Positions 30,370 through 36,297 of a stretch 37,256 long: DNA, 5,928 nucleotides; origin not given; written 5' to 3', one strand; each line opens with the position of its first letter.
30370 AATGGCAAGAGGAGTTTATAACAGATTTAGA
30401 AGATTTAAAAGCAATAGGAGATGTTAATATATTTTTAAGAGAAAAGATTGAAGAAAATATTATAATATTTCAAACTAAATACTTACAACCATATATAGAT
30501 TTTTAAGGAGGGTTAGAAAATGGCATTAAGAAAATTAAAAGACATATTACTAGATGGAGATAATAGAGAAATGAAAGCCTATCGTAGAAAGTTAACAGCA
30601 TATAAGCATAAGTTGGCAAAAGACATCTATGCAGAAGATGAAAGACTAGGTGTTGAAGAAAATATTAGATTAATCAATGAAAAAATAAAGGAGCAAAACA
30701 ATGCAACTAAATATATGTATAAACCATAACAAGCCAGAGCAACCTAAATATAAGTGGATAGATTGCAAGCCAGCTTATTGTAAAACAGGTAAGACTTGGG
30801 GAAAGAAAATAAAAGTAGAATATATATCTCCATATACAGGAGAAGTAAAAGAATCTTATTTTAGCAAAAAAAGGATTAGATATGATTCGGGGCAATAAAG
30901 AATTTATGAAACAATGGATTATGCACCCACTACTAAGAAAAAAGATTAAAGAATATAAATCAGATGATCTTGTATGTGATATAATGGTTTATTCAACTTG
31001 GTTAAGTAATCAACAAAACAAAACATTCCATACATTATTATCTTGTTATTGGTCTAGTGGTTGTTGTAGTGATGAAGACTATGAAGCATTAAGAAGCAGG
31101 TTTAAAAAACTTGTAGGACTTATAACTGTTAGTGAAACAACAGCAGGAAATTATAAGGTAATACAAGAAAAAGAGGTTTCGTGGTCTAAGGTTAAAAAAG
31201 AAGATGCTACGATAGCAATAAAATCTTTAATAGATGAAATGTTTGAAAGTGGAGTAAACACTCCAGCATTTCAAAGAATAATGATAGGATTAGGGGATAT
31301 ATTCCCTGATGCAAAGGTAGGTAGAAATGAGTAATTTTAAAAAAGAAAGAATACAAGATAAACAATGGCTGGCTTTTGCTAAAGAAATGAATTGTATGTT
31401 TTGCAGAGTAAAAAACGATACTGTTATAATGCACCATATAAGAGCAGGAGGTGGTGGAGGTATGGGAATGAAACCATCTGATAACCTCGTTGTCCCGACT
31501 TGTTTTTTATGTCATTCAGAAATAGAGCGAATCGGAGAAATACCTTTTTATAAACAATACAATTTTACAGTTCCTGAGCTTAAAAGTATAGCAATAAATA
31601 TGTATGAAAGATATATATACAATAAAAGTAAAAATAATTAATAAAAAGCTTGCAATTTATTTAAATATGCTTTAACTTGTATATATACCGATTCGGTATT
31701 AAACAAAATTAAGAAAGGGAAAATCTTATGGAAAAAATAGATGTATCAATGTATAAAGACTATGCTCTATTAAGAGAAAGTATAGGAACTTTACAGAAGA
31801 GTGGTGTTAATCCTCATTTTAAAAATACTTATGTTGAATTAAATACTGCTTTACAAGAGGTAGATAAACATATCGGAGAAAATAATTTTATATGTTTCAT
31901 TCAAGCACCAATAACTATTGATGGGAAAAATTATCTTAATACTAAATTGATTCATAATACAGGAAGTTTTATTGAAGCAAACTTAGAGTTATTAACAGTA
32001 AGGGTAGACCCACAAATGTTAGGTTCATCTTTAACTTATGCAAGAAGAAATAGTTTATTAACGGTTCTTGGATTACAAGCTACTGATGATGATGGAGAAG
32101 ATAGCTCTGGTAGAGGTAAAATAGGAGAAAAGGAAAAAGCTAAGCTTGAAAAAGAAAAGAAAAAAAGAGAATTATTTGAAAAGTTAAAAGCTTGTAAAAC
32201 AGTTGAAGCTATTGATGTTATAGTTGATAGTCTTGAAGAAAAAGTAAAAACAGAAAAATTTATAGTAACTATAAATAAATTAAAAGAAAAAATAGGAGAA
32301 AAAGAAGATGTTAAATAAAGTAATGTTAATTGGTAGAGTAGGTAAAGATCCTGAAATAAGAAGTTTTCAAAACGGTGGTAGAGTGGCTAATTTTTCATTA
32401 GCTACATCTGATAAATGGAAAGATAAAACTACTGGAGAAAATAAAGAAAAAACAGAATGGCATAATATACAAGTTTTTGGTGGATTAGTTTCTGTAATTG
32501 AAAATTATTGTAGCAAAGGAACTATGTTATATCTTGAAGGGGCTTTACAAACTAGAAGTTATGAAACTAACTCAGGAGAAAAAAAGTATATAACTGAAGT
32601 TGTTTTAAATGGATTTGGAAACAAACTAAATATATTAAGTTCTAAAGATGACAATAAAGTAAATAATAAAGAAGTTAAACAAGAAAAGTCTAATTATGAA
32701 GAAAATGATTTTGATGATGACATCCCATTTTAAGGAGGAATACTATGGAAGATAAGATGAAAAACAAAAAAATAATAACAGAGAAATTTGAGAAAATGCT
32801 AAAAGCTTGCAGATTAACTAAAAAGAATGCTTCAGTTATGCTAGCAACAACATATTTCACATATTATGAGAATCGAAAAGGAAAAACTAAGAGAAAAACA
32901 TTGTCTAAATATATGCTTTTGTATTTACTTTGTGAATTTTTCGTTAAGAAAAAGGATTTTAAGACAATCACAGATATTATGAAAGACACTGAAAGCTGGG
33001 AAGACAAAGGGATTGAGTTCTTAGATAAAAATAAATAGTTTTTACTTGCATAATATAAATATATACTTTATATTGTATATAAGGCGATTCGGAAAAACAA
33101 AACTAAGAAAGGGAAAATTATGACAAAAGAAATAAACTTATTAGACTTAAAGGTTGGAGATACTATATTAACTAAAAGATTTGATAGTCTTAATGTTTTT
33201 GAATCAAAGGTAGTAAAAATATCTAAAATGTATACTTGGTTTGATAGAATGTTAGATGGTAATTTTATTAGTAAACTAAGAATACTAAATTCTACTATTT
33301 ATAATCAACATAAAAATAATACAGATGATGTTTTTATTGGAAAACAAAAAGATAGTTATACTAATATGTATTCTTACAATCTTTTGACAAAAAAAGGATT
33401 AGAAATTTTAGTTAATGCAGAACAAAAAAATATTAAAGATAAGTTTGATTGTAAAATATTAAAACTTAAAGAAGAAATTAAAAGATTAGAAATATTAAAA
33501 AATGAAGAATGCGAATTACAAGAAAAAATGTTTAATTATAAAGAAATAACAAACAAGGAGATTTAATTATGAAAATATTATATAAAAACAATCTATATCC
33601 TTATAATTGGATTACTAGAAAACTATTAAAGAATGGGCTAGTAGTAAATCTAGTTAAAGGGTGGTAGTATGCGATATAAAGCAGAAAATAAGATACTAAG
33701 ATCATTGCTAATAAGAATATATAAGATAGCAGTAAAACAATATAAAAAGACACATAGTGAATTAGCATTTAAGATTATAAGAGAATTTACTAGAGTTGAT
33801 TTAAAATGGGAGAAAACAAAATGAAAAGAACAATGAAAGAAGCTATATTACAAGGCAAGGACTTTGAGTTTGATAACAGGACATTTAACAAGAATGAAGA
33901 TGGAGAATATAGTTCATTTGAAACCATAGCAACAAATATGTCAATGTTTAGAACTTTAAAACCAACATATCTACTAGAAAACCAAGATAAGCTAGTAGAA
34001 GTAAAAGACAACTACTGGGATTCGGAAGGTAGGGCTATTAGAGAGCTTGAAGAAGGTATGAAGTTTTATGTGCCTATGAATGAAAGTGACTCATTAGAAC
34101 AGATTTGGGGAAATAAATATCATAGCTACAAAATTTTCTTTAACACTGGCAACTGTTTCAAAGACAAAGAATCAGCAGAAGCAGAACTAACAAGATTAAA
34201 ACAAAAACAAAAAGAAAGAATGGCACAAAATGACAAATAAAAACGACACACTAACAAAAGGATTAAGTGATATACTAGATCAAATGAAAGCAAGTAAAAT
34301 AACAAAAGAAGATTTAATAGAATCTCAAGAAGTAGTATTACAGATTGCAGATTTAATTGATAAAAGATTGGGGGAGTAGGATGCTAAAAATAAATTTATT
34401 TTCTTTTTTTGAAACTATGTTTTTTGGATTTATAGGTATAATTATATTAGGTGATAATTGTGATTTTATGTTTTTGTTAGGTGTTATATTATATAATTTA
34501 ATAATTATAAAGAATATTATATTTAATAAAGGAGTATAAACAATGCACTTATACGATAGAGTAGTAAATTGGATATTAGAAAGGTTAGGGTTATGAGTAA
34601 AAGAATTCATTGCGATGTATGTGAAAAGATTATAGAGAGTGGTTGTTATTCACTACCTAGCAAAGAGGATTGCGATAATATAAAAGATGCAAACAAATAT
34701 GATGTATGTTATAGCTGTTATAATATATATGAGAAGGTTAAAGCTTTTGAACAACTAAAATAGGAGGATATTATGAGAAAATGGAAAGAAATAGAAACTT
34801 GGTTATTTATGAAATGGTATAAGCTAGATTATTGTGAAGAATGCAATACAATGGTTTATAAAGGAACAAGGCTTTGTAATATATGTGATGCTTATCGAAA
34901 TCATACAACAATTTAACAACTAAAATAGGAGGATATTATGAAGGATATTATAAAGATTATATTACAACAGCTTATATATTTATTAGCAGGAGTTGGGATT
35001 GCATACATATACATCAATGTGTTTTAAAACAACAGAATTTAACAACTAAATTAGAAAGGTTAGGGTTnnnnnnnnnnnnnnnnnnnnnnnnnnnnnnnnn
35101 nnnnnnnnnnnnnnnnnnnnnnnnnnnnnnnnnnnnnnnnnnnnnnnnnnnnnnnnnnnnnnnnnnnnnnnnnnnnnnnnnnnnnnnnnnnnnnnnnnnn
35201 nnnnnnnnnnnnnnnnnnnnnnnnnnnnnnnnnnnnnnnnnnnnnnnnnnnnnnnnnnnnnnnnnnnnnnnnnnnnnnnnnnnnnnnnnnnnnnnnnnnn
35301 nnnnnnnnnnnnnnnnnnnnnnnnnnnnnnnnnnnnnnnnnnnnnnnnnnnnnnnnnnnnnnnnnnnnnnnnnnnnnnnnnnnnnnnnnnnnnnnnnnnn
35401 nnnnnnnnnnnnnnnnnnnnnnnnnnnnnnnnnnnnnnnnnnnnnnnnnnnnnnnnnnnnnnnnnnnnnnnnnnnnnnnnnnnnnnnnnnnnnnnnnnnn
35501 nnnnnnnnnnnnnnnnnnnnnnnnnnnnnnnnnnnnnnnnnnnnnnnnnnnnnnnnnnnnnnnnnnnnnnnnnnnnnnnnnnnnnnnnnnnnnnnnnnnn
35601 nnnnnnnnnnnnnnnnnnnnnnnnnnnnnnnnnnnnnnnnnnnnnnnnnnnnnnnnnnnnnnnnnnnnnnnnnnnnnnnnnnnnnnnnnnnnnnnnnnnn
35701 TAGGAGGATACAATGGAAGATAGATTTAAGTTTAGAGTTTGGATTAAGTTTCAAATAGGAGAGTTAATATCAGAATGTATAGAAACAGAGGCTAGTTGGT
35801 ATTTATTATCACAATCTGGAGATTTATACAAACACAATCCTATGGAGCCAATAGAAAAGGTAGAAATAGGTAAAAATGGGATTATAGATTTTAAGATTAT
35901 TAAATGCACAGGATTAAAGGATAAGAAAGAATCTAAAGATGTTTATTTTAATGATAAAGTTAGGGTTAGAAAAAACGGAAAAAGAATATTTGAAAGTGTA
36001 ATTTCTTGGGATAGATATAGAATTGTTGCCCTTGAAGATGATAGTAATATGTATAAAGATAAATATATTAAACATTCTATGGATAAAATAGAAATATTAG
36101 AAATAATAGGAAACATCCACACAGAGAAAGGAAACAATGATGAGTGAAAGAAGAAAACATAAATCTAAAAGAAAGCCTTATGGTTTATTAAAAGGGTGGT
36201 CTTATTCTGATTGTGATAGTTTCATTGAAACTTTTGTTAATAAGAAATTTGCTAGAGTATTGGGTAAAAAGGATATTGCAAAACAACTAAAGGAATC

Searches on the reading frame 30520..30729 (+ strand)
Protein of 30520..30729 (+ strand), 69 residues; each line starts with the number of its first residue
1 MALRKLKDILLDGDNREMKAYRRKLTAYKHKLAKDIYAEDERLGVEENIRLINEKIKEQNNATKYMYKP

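Call 92: search_protein_families(library=pfam, proteins=[window:30520-30729:+], max_evalue=0.1)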
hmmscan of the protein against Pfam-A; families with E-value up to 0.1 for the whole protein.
window:30520-30729:+ (69 aa): 1 family
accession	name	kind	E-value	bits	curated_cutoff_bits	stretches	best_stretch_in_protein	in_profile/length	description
PF15188.11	CCDC-167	-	0.029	15.1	27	1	12-62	7-57/84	Coiled-coil domain-containing protein 167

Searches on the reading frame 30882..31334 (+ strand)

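Call 10: search_protein_families(library=phrogs, proteins=[window:30882-31334:+])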
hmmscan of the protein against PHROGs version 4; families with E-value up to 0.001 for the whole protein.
window:30882-31334:+ (150 aa): 1 family
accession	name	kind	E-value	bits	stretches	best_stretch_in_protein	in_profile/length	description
phrog_398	-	unknown function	0.0002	22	1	19-127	26-125/225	-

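Call 11: search_protein_families(library=pfam, proteins=[window:30882-31334:+], max_evalue=0.01)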
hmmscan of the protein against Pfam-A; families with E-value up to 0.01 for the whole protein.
window:30882-31334:+ (150 aa): 0 families

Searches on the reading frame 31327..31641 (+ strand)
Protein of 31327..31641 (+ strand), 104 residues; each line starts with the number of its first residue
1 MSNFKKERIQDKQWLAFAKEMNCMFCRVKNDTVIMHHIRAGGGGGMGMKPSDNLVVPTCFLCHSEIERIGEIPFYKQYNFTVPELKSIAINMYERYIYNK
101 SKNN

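Call 40: search_protein_families(library=phrogs, proteins=[window:31327-31641:+], max_evalue=0.01)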
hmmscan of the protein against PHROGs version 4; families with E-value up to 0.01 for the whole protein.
window:31327-31641:+ (104 aa): 7 families
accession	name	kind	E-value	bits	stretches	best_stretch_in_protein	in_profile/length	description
phrog_131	-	DNA, RNA and nucleotide metabolism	3.5e-13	50.8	1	5-68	25-93/131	HNH endonuclease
phrog_96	-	DNA, RNA and nucleotide metabolism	2.5e-09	37.9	1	2-69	240-305/334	HNH endonuclease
phrog_1588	-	unknown function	9.7e-09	36.1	1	3-66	19-82/132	-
phrog_7109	-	unknown function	0.00096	19.9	1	43-71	4-32/62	-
phrog_23141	-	unknown function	0.0014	19.6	1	35-67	8-40/71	-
phrog_2214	-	DNA, RNA and nucleotide metabolism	0.0052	16.9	1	15-92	188-263/429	HNH endonuclease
phrog_398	-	unknown function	0.0059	17.2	1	10-91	135-212/225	-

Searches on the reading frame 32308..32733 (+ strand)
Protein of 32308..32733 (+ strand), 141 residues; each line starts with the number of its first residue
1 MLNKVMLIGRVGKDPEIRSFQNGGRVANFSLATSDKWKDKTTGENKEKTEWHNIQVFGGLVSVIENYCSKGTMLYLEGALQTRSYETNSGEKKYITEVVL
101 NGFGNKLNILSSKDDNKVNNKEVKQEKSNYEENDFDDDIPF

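Call 10: search_protein_families(library=phrogs, proteins=[window:32308-32733:+])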
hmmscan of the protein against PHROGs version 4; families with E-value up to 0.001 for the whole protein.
window:32308-32733:+ (141 aa): 3 families
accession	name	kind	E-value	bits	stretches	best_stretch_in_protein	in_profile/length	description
phrog_44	-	DNA, RNA and nucleotide metabolism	2.6e-49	169.4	1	1-141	86-228/271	single strand DNA binding protein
phrog_25370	-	unknown function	1e-10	42.2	1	1-49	1-48/48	-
phrog_27667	-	DNA, RNA and nucleotide metabolism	1.7e-05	26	1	75-125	3-48/61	single strand DNA binding protein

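Call 11: search_protein_families(library=pfam, proteins=[window:32308-32733:+], max_evalue=0.01)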
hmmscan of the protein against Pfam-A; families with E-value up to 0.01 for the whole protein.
window:32308-32733:+ (141 aa): 2 families
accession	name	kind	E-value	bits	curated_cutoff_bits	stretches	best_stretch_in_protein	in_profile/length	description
PF00436.31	SSB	-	7.1e-34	116.4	26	1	2-101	1-99/104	Single-strand binding protein family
PF13054.11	DUF3915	-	0.0087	16.4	26.9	0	95-135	71-112/126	Protein of unknown function (DUF3915)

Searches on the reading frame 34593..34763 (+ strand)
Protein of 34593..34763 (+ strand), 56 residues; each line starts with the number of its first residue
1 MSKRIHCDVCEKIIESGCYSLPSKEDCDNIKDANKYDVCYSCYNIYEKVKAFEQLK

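Call 92: search_protein_families(library=pfam, proteins=[window:34593-34763:+], max_evalue=0.1)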
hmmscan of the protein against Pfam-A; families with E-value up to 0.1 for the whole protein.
window:34593-34763:+ (56 aa): 2 families
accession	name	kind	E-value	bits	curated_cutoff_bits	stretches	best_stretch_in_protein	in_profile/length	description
PF01363.27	FYVE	-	0.00057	20.4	27.8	1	2-47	22-66/67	FYVE zinc finger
PF24071.1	Phage_zn_bind_3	-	0.098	13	27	0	27-53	6-32/46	Phage FDXHR zinc binding domain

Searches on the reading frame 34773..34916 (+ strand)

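Call 92: search_protein_families(library=pfam, proteins=[window:34773-34916:+], max_evalue=0.1)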
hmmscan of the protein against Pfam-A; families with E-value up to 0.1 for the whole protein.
window:34773-34916:+ (47 aa): 1 family
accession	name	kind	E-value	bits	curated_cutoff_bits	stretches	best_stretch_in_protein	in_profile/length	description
PF12773.13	DZR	-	0.014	16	27.3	1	19-38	25-44/45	Double zinc ribbon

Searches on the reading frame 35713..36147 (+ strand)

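Call 41: search_protein_families(library=pfam, proteins=[window:35713-36147:+], max_evalue=0.01)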
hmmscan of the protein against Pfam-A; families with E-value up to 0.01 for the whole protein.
window:35713-36147:+ (144 aa): 1 family
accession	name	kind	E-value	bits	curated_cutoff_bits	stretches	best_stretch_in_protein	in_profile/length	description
PF09643.15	YopX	-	0.00018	22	22.4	1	6-137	1-122/128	YopX protein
